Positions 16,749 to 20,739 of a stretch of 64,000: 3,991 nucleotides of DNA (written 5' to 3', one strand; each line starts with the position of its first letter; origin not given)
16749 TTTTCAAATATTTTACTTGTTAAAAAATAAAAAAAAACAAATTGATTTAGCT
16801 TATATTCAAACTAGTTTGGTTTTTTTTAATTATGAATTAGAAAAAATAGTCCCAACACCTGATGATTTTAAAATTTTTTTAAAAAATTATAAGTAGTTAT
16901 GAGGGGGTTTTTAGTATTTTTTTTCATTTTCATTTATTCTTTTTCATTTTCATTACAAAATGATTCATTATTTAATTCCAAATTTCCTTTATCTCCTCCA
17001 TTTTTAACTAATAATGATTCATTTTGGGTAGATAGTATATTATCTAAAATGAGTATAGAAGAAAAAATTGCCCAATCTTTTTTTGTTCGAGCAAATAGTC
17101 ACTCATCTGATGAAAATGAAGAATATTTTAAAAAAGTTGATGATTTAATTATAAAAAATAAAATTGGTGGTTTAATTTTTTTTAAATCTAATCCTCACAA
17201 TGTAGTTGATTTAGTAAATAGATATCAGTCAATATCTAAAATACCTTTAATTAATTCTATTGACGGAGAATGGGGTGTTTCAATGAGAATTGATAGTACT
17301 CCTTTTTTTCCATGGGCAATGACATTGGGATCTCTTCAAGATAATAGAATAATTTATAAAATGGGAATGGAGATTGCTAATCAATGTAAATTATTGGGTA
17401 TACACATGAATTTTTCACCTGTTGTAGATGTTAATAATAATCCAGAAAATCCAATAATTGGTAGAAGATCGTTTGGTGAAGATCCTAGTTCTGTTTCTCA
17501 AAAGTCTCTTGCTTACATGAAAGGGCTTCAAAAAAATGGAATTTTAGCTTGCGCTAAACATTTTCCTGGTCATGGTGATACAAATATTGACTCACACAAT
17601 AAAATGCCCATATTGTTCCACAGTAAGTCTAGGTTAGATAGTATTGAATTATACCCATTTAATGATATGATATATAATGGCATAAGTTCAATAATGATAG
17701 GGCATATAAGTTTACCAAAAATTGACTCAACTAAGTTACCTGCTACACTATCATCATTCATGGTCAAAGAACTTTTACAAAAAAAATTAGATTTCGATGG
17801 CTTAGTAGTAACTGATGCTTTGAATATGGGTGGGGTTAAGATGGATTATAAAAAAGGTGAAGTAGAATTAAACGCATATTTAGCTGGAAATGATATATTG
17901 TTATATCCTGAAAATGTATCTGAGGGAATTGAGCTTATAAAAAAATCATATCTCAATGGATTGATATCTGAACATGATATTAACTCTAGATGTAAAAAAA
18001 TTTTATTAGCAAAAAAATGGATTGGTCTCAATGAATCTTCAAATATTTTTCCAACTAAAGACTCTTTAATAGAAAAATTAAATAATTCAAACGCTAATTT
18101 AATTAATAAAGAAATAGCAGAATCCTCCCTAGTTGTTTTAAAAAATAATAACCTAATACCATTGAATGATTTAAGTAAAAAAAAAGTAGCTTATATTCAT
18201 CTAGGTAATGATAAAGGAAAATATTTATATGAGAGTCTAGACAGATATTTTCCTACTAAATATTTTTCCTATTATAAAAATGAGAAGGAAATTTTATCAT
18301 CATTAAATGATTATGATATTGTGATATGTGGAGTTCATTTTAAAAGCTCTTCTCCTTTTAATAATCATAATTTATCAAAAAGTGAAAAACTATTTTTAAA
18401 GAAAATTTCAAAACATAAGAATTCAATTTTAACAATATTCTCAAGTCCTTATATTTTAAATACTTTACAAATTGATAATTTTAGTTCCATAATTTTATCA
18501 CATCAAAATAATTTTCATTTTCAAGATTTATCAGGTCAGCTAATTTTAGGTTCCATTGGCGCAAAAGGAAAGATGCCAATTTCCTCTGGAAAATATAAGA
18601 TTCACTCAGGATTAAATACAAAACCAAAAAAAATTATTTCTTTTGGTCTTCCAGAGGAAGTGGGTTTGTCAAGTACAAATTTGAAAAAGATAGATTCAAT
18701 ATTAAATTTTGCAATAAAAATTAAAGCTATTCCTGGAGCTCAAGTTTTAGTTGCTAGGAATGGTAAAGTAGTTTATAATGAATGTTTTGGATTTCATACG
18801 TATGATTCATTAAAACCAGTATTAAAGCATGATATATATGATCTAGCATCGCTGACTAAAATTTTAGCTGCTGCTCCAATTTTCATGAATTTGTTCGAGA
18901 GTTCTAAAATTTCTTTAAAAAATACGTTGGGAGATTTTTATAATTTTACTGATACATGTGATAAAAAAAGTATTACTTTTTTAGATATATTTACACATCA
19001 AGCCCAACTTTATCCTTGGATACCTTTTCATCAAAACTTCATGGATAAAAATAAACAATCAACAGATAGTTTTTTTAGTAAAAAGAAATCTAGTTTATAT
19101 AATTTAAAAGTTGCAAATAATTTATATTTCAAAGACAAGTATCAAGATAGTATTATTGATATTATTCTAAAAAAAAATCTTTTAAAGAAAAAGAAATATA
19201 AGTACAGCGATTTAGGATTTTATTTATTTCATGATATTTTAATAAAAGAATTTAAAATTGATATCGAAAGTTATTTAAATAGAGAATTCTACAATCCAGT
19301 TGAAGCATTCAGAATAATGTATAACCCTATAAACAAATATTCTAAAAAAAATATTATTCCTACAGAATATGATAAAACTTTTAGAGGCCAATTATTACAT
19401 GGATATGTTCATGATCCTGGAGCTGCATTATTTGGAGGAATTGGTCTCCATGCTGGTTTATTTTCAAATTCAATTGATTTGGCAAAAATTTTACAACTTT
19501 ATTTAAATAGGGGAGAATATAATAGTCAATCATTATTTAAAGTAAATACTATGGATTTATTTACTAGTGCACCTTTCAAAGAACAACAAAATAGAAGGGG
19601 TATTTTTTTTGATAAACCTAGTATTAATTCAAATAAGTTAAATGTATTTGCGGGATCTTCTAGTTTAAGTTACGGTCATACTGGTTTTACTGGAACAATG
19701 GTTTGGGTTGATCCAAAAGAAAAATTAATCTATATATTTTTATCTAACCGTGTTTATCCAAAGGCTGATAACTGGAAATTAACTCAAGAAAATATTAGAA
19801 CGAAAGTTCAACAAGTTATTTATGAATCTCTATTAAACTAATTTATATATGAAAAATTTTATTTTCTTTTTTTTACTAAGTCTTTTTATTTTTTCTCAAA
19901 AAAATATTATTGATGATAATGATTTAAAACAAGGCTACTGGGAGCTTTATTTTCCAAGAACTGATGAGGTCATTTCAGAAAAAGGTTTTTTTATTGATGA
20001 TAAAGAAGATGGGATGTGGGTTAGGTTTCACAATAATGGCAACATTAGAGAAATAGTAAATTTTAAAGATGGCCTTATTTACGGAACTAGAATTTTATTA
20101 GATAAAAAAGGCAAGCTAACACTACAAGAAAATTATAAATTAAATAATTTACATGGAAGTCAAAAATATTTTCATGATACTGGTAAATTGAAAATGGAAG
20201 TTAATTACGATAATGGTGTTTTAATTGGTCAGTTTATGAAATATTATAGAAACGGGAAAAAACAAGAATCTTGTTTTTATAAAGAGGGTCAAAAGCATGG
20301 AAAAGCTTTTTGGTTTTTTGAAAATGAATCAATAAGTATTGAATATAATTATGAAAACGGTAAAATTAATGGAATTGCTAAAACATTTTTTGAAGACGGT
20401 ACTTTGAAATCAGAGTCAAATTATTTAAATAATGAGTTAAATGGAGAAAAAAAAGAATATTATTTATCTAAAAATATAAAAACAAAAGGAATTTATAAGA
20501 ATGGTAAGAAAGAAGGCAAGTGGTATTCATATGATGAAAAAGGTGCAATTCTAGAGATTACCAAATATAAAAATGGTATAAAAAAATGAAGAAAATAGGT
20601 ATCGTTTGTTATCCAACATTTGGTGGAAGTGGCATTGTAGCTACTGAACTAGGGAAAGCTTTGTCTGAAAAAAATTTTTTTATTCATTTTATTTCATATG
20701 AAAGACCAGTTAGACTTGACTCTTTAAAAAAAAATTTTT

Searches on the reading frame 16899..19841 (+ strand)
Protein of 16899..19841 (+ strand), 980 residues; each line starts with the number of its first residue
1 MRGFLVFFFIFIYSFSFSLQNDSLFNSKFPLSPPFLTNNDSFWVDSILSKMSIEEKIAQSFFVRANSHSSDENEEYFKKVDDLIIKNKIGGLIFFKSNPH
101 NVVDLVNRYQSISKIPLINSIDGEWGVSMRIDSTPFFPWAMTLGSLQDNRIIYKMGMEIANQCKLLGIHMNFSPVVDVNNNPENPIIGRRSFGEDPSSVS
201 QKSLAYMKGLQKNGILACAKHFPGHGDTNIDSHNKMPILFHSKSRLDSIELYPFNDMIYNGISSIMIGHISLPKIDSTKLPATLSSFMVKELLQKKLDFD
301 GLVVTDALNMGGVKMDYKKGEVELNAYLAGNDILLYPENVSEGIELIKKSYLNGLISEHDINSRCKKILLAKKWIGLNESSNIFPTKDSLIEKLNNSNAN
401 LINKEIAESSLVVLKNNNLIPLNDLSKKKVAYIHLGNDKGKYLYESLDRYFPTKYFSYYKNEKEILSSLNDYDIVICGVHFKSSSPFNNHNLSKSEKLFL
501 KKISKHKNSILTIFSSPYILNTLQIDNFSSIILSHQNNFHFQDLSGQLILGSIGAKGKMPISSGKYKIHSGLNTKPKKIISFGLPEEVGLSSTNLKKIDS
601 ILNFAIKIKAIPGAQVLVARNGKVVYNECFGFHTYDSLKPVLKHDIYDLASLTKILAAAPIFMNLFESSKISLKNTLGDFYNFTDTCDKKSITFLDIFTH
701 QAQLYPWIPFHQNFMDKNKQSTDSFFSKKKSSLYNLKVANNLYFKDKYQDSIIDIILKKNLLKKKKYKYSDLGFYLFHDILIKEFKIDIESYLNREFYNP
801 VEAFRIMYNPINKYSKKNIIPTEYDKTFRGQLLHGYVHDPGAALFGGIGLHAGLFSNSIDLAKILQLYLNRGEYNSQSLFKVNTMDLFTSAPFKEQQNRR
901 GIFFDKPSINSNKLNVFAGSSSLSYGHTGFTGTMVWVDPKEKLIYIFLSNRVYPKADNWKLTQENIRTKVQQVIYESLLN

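Call 57: search_protein_families(library=pfam, proteins=[window:16899-19841:+], max_evalue=0.0001)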
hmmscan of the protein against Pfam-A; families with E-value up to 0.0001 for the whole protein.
window:16899-19841:+ (980 aa): 2 families
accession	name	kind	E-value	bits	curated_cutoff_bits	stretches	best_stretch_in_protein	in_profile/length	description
PF00933.27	Glyco_hydro_3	-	8.6e-74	249.2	27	1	53-369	2-314/316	Glycosyl hydrolase family 3 N terminal domain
PF00144.29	Beta-lactamase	-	7.1e-27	94.9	27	1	610-956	13-315/329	Beta-lactamase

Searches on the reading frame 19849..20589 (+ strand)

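Call 57: search_protein_families(library=pfam, proteins=[window:19849-20589:+], max_evalue=0.0001)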
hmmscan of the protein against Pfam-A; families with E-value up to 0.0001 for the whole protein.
window:19849-20589:+ (246 aa): 1 family
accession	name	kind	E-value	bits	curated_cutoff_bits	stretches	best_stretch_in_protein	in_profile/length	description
PF07661.19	MORN_2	-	7.8e-24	81.4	29.6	1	101-122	1-22/22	MORN repeat variant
